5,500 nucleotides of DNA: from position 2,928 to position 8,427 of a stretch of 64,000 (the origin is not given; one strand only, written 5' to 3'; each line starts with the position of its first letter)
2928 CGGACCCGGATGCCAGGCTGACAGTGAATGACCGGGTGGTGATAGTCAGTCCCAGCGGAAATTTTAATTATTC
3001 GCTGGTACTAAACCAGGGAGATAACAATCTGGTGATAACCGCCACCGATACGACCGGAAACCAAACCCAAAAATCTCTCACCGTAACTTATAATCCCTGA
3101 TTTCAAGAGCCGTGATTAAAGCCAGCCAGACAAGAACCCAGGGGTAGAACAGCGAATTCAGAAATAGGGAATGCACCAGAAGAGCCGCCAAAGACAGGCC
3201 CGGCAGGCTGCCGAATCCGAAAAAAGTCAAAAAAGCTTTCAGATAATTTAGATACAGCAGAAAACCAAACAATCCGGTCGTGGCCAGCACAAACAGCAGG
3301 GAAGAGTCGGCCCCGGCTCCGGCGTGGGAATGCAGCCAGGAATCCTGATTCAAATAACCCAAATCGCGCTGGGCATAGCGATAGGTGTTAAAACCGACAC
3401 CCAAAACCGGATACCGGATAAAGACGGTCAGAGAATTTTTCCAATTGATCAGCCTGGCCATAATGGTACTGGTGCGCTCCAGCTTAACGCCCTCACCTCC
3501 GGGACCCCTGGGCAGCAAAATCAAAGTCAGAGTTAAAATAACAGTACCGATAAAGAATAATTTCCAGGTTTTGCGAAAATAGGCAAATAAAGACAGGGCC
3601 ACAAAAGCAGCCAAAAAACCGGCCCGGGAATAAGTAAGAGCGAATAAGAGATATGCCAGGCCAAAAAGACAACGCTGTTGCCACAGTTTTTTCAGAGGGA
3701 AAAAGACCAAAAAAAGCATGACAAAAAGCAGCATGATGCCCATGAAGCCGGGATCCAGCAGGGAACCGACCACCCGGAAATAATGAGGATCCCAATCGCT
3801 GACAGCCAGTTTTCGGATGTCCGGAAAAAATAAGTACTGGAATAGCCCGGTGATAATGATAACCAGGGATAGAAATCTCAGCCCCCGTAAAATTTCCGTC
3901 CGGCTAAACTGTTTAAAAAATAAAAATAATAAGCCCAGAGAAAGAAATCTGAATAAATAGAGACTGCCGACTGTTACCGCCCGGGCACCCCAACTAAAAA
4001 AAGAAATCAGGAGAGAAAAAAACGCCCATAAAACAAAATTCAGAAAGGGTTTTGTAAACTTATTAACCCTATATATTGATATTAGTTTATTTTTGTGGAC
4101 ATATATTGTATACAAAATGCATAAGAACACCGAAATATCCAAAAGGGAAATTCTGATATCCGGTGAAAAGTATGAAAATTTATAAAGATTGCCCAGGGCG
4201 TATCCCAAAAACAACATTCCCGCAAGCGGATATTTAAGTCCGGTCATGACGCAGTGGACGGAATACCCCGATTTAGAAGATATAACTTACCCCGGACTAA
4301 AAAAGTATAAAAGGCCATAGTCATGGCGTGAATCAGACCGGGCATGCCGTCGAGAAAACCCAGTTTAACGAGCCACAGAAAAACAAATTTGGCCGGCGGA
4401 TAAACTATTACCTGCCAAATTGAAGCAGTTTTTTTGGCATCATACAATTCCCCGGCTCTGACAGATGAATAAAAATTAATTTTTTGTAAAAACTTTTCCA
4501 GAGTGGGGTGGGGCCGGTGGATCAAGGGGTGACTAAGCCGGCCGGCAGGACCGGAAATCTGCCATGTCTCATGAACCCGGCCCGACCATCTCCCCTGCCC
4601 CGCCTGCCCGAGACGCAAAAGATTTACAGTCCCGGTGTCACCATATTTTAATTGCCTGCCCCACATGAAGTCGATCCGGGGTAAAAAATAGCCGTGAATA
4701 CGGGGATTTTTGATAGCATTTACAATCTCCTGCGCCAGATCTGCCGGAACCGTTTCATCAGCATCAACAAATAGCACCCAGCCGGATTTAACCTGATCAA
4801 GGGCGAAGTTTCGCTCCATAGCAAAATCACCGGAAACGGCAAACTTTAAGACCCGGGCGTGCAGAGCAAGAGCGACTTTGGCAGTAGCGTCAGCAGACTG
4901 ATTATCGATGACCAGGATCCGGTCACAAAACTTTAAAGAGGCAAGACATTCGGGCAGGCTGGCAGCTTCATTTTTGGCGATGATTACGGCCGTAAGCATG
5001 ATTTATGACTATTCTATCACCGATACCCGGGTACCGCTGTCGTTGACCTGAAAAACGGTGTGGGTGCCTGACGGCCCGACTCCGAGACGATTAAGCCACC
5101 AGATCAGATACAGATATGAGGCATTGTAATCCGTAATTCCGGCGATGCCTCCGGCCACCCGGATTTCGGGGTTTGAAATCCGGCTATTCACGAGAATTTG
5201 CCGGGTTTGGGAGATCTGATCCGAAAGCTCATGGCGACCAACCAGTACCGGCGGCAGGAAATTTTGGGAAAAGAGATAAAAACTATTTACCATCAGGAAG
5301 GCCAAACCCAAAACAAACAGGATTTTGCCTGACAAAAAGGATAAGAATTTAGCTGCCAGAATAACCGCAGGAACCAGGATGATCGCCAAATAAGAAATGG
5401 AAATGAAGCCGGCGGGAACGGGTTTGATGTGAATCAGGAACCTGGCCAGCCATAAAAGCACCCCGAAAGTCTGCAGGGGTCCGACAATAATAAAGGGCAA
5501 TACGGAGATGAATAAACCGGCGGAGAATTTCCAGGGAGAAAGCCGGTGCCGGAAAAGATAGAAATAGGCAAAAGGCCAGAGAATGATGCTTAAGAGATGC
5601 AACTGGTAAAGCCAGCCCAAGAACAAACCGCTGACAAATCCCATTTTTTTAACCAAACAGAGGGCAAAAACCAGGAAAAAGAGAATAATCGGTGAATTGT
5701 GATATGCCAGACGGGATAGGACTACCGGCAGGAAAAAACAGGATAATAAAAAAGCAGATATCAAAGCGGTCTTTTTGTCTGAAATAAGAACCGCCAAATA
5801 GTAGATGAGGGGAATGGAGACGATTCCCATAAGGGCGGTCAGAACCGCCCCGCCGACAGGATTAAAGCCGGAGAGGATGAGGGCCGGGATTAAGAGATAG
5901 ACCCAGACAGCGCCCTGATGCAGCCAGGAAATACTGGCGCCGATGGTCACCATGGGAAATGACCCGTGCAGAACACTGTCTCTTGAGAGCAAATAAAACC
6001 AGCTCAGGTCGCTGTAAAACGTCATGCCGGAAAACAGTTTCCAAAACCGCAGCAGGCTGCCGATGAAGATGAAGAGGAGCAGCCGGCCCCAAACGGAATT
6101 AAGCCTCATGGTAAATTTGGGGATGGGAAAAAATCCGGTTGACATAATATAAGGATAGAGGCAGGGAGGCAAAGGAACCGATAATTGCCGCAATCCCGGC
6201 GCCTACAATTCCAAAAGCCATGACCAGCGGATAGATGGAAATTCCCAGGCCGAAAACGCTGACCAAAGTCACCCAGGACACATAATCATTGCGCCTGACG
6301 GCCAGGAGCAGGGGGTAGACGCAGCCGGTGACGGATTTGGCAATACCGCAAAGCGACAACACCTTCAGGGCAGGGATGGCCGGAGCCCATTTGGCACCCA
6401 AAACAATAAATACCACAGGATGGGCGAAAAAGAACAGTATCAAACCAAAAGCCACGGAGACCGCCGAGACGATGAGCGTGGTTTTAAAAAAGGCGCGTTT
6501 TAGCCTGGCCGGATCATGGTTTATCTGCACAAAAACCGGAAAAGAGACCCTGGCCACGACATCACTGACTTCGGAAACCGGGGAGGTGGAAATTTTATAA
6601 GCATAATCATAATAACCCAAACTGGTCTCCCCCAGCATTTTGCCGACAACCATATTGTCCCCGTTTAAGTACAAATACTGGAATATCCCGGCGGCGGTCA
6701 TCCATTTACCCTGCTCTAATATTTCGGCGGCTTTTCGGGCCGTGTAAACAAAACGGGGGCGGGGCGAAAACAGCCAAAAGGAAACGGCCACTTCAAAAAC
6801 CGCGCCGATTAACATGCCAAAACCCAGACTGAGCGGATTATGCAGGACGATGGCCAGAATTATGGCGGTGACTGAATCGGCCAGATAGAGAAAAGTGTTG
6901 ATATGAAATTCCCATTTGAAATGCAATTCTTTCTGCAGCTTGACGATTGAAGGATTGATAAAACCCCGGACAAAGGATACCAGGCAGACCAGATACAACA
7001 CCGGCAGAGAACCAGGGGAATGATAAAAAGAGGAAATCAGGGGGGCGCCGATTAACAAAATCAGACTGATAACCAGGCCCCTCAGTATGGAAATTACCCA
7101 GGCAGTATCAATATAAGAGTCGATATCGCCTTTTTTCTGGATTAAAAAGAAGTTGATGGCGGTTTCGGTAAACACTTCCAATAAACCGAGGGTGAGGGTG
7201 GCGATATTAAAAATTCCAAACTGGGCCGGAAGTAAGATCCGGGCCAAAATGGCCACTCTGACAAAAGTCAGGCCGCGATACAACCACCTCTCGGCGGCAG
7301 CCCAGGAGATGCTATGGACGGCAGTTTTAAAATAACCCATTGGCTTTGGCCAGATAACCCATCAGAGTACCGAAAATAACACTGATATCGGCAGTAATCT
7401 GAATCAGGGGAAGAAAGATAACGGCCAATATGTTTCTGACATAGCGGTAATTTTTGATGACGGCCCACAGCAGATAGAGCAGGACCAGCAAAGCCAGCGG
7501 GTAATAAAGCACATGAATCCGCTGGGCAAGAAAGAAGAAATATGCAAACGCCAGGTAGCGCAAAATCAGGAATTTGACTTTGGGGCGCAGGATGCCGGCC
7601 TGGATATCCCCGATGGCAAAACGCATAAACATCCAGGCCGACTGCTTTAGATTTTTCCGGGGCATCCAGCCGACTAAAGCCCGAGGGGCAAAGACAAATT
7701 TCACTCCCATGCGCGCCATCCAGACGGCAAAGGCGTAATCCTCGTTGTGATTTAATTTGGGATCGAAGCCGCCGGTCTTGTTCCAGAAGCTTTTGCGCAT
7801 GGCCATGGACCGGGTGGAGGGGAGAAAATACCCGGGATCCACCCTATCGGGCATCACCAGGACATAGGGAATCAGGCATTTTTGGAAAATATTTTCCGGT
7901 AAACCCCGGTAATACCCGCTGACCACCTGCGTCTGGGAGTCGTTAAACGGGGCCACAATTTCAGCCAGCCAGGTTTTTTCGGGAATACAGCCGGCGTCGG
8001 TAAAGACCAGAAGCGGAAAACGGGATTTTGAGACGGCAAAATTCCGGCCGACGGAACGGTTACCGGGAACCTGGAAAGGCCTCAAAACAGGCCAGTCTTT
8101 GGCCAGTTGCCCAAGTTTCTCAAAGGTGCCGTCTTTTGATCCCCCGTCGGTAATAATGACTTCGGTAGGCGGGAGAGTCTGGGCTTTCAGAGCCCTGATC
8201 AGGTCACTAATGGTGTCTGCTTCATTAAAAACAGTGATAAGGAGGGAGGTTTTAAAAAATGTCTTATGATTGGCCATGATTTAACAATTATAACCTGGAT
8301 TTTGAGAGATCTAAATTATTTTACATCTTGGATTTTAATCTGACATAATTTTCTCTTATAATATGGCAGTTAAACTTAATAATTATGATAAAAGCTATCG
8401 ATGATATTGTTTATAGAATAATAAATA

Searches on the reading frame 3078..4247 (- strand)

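Call 5: search_protein_families(library=pfam, proteins=[window:3078-4247:-], max_evalue=0.01)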
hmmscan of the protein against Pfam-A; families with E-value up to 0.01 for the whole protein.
window:3078-4247:- (389 aa): 1 family
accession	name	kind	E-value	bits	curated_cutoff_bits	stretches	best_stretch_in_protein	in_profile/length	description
PF04932.20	Wzy_C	-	6.6e-16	58.9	31.7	1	195-333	3-149/149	O-Antigen ligase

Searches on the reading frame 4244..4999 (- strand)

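Call 5: search_protein_families(library=pfam, proteins=[window:4244-4999:-], max_evalue=0.01)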
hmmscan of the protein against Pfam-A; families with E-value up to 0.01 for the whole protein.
window:4244-4999:- (251 aa): 2 families
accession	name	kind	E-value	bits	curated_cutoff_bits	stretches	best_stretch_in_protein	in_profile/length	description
PF00535.33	Glycos_transf_2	-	4.2e-15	56.5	23.3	1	4-115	2-122/168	Glycosyl transferase family 2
PF13704.12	Glyco_tranf_2_4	-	1.3e-05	26.1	27.5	1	9-83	1-83/98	Glycosyl transferase family 2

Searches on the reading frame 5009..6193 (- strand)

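Call 5: search_protein_families(library=pfam, proteins=[window:5009-6193:-], max_evalue=0.01)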
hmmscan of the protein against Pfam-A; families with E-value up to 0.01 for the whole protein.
window:5009-6193:- (394 aa): 1 family
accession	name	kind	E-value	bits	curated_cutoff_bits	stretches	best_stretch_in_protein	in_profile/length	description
PF13231.12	PMT_2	-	0.00014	22.6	26.1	1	105-233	14-153/160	Dolichyl-phosphate-mannose-protein mannosyltransferase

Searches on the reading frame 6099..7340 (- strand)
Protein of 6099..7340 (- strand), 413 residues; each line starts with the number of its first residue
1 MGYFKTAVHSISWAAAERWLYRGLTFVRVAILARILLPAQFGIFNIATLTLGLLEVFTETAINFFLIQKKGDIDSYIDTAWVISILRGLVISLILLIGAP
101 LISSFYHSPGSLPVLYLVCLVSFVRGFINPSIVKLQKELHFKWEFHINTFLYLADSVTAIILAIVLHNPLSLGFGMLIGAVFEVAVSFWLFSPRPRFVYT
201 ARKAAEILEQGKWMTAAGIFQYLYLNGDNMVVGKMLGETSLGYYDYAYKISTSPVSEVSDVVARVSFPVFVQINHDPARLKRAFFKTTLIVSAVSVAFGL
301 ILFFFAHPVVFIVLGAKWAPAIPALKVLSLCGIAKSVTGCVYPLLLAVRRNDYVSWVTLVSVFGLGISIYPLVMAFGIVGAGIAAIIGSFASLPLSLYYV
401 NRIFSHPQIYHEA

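Call 5: search_protein_families(library=pfam, proteins=[window:6099-7340:-], max_evalue=0.01)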
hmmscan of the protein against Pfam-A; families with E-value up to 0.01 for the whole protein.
window:6099-7340:- (413 aa): 3 families
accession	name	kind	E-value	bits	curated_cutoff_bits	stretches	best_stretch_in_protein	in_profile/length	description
PF13440.11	Polysacc_synt_3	-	2.2e-62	211.4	23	1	31-323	1-293/293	Polysaccharide biosynthesis protein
PF01943.22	Polysacc_synt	-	1.4e-27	97.3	28.2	1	15-273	9-273/274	Polysaccharide biosynthesis protein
PF05975.17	EcsB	-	3.7e-05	23.3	30.7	1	41-182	59-199/383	Bacterial ABC transporter protein EcsB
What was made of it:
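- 3078..7340 (-): Conserved left arm of the glycan locus: Wzy/O-antigen-ligase-like (3078-4247), GT2a (4244-4999), GT-C/PMT_2-like (5009-6193), Wzx flippase (6099-7340). Pfam hits (call 5).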

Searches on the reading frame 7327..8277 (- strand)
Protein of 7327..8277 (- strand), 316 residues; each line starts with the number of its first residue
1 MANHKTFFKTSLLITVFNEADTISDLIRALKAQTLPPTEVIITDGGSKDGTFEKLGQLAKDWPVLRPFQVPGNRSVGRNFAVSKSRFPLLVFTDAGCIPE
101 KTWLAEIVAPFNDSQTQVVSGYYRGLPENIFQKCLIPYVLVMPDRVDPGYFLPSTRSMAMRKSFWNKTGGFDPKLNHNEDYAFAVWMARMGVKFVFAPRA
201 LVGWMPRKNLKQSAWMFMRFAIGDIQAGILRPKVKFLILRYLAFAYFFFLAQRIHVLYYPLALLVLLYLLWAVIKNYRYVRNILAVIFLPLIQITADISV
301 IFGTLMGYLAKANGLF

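Call 5: search_protein_families(library=pfam, proteins=[window:7327-8277:-], max_evalue=0.01)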
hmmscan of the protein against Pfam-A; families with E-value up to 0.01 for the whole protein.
window:7327-8277:- (316 aa): 4 families
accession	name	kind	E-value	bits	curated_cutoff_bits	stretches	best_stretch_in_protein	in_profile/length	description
PF00535.33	Glycos_transf_2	-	4.1e-17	63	23.3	1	11-121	1-113/168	Glycosyl transferase family 2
PF13641.12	Glyco_tranf_2_3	-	2.5e-15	57.6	27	2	10-119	3-119/230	Glycosyltransferase like family 2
PF13506.12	Glyco_transf_21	-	1.9e-07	31.1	21.7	1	82-215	26-167/174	Glycosyl transferase family 21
PF10111.15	Glyco_tranf_2_2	-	6.9e-05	22.9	27.3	0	111-197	126-209/276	Glycosyltransferase like family 2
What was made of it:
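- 7327..8277 (-): GT2b, the conserved left flank. The left composition boundary lies inside its first ~20 codons (nt 8221, support 8196-8253). Pfam Glycos_transf_2 (call 5).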
